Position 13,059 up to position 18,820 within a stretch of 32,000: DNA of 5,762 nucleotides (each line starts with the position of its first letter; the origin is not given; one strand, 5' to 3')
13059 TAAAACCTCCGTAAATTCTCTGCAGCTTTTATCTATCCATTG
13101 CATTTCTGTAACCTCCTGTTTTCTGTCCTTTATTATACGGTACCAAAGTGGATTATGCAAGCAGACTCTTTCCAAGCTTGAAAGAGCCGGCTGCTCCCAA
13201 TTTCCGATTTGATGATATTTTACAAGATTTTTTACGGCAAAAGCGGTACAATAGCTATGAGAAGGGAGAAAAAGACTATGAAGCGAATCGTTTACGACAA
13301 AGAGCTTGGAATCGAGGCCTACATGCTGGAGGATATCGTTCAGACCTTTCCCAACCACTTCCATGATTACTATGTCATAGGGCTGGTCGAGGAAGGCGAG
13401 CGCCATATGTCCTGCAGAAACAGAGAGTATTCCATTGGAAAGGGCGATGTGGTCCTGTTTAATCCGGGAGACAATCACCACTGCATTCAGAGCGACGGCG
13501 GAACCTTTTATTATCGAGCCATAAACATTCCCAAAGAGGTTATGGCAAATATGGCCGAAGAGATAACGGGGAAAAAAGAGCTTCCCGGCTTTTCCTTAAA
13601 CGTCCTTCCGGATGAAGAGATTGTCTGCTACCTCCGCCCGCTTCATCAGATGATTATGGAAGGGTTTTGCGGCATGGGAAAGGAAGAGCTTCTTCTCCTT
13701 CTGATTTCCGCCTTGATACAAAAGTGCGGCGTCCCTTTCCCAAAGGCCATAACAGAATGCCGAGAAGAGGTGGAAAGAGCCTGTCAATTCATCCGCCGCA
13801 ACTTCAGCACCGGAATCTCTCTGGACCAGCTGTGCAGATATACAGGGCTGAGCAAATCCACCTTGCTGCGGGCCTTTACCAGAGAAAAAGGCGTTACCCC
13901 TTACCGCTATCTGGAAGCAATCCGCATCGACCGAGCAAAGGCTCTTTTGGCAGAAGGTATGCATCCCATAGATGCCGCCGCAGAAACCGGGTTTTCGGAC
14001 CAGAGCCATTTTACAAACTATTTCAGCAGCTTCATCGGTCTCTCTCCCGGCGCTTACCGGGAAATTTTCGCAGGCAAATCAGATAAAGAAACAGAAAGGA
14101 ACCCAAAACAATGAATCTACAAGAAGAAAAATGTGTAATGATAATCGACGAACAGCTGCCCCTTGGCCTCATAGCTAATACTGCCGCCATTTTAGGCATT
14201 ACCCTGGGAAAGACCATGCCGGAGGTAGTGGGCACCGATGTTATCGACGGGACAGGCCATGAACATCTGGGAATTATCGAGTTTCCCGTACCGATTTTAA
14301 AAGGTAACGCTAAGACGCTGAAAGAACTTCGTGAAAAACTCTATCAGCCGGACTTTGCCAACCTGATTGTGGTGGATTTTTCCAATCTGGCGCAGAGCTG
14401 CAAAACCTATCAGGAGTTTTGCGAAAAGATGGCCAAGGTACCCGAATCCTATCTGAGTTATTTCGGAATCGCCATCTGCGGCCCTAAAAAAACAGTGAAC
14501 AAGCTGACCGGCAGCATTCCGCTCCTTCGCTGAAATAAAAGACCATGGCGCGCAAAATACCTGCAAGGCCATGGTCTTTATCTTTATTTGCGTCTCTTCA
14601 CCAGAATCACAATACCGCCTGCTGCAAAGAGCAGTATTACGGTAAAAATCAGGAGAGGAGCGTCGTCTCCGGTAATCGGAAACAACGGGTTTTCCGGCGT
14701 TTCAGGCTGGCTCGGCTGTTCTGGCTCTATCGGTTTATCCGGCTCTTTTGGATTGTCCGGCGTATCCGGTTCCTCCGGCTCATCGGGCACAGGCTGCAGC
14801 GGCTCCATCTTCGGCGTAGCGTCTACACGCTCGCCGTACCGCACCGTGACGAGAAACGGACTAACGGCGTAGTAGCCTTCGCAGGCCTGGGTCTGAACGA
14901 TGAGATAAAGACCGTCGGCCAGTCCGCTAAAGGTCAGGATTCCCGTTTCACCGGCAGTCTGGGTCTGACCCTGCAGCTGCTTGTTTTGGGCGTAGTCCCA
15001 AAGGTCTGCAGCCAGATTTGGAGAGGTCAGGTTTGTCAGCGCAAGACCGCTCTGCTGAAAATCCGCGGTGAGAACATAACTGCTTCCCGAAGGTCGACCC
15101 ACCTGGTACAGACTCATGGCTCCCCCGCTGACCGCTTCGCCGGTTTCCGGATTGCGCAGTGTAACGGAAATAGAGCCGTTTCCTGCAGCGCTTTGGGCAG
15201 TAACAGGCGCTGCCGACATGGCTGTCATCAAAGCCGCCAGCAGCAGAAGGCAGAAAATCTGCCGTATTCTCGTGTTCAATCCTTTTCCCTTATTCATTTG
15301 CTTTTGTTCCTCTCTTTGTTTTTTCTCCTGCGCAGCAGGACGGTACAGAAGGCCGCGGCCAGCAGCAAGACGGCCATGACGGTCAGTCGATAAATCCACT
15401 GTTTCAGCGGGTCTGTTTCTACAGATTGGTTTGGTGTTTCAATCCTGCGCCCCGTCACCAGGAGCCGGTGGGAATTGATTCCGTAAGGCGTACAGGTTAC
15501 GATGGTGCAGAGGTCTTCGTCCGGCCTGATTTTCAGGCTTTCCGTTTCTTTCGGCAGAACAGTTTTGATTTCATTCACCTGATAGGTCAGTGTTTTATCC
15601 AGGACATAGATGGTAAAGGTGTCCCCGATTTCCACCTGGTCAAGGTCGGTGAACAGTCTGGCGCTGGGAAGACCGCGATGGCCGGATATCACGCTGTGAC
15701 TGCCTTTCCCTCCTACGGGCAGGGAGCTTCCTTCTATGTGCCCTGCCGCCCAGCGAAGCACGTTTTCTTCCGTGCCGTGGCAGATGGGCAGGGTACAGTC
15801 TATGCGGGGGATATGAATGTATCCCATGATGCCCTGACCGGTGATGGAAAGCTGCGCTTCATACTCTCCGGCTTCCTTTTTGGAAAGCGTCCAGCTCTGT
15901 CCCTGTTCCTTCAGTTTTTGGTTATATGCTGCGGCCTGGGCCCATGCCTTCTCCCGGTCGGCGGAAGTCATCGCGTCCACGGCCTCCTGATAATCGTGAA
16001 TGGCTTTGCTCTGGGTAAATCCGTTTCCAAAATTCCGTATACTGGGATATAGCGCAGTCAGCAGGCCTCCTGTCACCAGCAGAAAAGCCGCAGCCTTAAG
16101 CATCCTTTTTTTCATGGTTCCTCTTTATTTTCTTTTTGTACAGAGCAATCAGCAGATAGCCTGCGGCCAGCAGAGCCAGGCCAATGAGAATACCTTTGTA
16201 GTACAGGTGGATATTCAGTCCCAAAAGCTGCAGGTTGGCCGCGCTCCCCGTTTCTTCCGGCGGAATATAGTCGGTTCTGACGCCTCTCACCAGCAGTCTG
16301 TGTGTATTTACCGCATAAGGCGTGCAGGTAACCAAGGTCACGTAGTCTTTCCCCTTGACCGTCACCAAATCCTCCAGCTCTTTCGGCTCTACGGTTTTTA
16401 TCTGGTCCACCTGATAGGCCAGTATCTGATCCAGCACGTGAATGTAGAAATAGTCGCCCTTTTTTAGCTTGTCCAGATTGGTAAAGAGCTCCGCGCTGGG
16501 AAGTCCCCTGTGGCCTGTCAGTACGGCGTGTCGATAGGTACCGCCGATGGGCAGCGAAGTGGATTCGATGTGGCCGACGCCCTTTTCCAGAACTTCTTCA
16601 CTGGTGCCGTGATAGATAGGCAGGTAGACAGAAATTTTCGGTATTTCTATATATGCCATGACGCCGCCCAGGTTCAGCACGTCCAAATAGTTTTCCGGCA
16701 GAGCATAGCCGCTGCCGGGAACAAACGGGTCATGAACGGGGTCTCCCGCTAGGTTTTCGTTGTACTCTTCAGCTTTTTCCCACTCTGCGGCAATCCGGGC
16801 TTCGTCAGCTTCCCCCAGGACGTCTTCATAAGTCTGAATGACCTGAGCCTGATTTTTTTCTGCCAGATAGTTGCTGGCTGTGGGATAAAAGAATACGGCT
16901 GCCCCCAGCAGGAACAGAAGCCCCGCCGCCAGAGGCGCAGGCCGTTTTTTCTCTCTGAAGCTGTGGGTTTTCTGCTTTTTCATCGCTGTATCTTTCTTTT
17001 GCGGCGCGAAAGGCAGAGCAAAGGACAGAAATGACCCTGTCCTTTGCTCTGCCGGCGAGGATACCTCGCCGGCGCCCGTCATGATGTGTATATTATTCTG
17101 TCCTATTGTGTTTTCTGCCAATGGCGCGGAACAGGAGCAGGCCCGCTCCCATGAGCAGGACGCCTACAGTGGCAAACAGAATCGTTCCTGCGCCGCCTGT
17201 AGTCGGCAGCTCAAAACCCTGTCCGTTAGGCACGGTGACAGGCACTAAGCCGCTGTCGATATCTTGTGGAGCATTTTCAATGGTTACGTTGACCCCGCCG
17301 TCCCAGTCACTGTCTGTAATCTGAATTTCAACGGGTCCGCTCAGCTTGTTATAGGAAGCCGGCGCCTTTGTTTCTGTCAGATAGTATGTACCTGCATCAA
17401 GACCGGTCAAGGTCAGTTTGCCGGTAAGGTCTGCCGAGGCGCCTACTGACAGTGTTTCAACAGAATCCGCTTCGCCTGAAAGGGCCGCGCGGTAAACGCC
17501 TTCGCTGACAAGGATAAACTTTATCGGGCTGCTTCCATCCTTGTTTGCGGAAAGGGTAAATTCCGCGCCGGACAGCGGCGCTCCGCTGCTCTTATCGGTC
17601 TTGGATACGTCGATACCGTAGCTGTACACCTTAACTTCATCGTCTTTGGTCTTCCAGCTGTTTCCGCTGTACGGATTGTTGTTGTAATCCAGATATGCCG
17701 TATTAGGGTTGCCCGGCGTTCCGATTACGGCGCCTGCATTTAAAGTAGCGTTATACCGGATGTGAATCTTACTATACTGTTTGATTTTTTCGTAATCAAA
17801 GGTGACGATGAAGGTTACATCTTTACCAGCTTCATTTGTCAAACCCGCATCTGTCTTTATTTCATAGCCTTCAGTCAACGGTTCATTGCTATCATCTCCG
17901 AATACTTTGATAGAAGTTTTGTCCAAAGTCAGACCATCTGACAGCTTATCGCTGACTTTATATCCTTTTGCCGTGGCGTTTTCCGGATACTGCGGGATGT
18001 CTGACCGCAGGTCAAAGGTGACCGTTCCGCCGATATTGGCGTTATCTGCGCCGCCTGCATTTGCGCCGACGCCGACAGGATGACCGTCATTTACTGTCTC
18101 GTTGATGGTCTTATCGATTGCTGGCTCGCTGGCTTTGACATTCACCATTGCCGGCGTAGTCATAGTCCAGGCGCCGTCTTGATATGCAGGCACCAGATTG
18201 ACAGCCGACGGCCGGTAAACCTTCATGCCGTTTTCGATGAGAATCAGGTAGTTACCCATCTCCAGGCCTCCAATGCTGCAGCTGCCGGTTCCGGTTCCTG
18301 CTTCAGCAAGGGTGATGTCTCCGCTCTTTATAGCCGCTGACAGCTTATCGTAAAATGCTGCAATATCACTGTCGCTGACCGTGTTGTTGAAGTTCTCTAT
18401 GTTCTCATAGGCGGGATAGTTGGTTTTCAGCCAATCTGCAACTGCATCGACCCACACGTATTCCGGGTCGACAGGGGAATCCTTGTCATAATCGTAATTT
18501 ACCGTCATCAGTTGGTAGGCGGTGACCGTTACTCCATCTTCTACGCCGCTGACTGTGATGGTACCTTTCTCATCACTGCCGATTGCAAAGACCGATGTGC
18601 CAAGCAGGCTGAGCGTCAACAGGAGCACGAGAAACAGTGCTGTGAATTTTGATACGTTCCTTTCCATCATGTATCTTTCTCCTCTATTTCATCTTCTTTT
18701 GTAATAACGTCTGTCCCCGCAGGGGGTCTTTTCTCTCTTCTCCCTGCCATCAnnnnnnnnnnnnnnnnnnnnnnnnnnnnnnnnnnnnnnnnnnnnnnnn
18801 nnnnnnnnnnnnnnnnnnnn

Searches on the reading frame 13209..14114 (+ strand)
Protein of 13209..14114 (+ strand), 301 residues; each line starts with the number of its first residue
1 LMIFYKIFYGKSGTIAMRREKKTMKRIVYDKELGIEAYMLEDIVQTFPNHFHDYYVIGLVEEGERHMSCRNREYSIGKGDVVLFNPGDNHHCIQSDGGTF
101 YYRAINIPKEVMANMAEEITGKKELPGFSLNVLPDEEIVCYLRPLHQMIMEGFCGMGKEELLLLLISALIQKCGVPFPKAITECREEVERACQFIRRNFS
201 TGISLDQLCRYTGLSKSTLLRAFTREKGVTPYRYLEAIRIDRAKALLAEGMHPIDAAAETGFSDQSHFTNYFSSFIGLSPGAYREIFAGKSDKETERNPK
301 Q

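Call 6: search_protein_families(library=pfam, proteins=[window:13209-14114:+])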
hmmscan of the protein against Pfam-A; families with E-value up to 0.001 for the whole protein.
window:13209-14114:+ (301 aa): 5 families
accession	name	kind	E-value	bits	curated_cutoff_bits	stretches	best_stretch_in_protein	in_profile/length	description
PF12833.13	HTH_18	-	3.8e-23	82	33.6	1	208-285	1-79/80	Helix-turn-helix domain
PF02311.25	AraC_binding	-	5.9e-22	78.3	21.1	1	34-164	3-133/135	AraC-like ligand binding domain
PF00165.29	HTH_AraC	-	1e-10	41.9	26.6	1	195-235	1-41/42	Bacterial regulatory helix-turn-helix proteins, AraC family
PF07883.17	Cupin_2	-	1.9e-06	27.9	27.2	1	46-93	10-57/70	Cupin domain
PF02796.21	HTH_7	-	0.00042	20.8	23.8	0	201-223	20-42/45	Helix-turn-helix domain of resolvase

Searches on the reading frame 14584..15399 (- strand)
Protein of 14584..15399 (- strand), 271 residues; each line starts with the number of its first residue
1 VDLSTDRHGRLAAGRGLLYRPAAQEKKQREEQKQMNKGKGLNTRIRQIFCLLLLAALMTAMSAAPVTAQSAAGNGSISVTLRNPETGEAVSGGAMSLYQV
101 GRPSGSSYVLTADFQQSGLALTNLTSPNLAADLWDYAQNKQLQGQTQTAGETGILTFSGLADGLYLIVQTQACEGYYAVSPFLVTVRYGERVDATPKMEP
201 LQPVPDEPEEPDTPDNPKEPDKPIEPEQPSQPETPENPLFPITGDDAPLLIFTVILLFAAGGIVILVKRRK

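Call 6: search_protein_families(library=pfam, proteins=[window:14584-15399:-])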
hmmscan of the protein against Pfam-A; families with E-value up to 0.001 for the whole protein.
window:14584-15399:- (271 aa): 1 family
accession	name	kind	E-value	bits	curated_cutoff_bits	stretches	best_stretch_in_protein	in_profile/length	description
PF17802.7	SpaA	-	0.00011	22.8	23.1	1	137-187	26-77/91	Prealbumin-like fold domain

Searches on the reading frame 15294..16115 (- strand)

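Call 6: search_protein_families(library=pfam, proteins=[window:15294-16115:-])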
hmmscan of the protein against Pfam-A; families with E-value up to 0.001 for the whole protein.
window:15294-16115:- (273 aa): 1 family
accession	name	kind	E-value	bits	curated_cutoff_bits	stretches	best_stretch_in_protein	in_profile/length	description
PF04203.18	Sortase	-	5.6e-24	84.7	26.6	1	100-224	1-124/125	Sortase domain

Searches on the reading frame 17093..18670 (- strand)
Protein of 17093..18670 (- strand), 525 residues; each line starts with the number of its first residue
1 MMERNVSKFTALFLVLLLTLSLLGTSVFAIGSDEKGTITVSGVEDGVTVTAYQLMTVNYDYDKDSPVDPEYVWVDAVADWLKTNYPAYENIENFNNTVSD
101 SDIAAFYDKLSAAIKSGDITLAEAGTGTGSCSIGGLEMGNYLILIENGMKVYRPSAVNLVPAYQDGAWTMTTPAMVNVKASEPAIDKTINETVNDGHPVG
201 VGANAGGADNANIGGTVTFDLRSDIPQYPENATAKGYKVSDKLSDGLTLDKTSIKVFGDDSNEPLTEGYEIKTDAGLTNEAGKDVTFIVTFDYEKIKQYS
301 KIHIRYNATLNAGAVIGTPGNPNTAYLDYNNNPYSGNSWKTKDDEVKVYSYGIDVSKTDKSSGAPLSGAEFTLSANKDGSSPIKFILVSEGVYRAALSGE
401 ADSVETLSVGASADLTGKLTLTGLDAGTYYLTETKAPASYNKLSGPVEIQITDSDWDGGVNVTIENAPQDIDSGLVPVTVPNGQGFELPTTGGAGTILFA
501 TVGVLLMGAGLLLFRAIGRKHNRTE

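Call 6: search_protein_families(library=pfam, proteins=[window:17093-18670:-])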
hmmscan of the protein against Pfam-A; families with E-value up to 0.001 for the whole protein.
window:17093-18670:- (525 aa): 3 families
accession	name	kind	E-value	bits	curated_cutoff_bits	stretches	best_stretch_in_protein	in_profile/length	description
PF16569.11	GramPos_pilinBB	-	5.1e-20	72.9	30.5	1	213-333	1-116/116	Gram-positive pilin backbone subunit 2, Cna-B-like domain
PF17802.7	SpaA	-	2.2e-16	60.2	23.1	1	353-456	3-81/91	Prealbumin-like fold domain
PF00746.26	Gram_pos_anchor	-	2.9e-06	27.6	20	1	481-516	2-35/43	LPXTG cell wall anchor motif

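Call 57: find_homologous_proteins(query=window:17093-18670:-, max_evalue=1e-10)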
Query window:17093-18670:- (525 aa): 830 proteins with E <= 1e-10 among 8000 candidates; the best 120 are listed.
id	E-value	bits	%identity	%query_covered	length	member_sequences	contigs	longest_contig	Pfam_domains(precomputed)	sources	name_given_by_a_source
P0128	0.0e+0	1159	100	100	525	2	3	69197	PF16569.12,PF17802.8,PF00746.27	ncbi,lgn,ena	-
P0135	4.7e-176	605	60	95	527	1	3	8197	PF16569.12,PF17802.8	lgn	-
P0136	5.7e-175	601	57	100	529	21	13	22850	PF16569.12,PF17802.8,PF00746.27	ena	-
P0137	6.1e-175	601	57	99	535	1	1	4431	PF16569.12,PF17802.8,PF00746.27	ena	-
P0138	8.2e-174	597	58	100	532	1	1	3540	PF16569.12,PF17802.8,PF00746.27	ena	-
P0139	8.5e-174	597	57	99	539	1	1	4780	PF16569.12,PF17802.8,PF00746.27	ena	-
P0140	5.7e-173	595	58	99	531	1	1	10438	PF16569.12,PF17802.8,PF00746.27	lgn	-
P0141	2.3e-171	589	56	99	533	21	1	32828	PF16569.12,PF17802.8,PF00746.27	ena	-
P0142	4.4e-171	588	56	100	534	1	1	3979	PF16569.12,PF17802.8,PF00746.27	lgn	-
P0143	5.7e-171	588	58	99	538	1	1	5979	PF16569.12,PF17802.8,PF00746.27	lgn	-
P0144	8.3e-171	587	57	99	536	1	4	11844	PF16569.12,PF17802.8,PF00746.27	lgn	-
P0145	1.2e-170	587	57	99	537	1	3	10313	PF16569.12,PF17802.8,PF00746.27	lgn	-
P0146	1.8e-170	586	57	99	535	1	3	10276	PF16569.12,PF17802.8,PF00746.27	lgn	-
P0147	8.2e-170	584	57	99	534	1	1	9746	PF16569.12,PF17802.8,PF00746.27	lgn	-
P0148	1.6e-169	583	57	99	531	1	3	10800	PF16569.12,PF17802.8,PF00746.27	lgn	-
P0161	1.8e-143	497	50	99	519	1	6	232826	PF16569.12,PF17802.8,PF00746.27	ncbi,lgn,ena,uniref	ncbi:SpaH/EbpB family LPXTG-anchored major pilin [Hydrogeniiclostridium mannosilyticum]|uniref:SpaH/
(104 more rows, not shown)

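Call 58: find_encoding_contigs(protein=P0161, flank=10000, max_places=2)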
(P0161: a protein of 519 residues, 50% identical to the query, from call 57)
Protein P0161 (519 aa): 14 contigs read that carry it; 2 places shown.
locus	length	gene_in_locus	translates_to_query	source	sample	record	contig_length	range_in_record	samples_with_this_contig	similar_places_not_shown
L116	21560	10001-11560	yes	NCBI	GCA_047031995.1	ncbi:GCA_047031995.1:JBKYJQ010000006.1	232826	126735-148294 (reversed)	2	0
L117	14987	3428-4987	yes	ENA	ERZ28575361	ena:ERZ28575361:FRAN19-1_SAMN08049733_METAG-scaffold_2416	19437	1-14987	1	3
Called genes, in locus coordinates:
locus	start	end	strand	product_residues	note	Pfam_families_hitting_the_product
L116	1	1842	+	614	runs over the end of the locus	PF19789:DUF6273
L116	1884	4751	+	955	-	PF17802:SpaA (weak), PF24547:DUF7601, PF24547:DUF7601, PF24547:DUF7601, PF24547:DUF7601, PF05738:Cna_B, PF12892:FctA, PF05738:Cna_B, +3 more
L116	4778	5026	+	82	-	-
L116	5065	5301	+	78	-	-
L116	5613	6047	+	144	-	-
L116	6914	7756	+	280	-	PF00589:Phage_integrase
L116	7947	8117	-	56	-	-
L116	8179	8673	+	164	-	PF02082:Rrf2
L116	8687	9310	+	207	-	-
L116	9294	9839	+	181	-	PF10502:Peptidase_S26, PF00717:Peptidase_S24 (weak)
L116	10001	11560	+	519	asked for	PF16569:GramPos_pilinBB, PF17802:SpaA, PF00746:Gram_pos_anchor (weak)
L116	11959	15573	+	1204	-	PF17802:SpaA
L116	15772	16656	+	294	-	PF04203:Sortase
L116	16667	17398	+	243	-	PF04203:Sortase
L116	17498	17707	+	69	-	-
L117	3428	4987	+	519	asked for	PF16569:GramPos_pilinBB, PF17802:SpaA, PF00746:Gram_pos_anchor (weak)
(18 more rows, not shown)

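Call 59: find_encoding_contigs(protein=P0141, flank=10000, max_places=2)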
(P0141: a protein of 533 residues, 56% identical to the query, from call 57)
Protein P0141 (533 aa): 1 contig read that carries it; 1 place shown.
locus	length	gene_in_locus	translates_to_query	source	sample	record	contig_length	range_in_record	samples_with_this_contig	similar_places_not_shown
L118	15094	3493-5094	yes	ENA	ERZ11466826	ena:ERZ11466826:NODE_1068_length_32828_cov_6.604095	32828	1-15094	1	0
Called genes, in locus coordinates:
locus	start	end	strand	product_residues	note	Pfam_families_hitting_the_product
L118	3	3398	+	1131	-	?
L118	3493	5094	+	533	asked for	PF16569:GramPos_pilinBB, PF17802:SpaA, PF00746:Gram_pos_anchor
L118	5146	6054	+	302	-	PF04203:Sortase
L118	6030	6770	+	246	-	PF04203:Sortase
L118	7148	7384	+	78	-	-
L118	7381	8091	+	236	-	PF07591:PT-HINT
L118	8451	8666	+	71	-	-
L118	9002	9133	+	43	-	-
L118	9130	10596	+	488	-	PF00239:Resolvase, PF07508:Recombinase, PF13408:Zn_ribbon_recom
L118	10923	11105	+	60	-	-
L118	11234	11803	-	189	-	PF01522:Polysacc_deac_1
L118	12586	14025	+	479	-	PF12389:Peptidase_M73 (weak)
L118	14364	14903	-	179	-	PF04014:MazE_antitoxin, PF15714:SpoVT_C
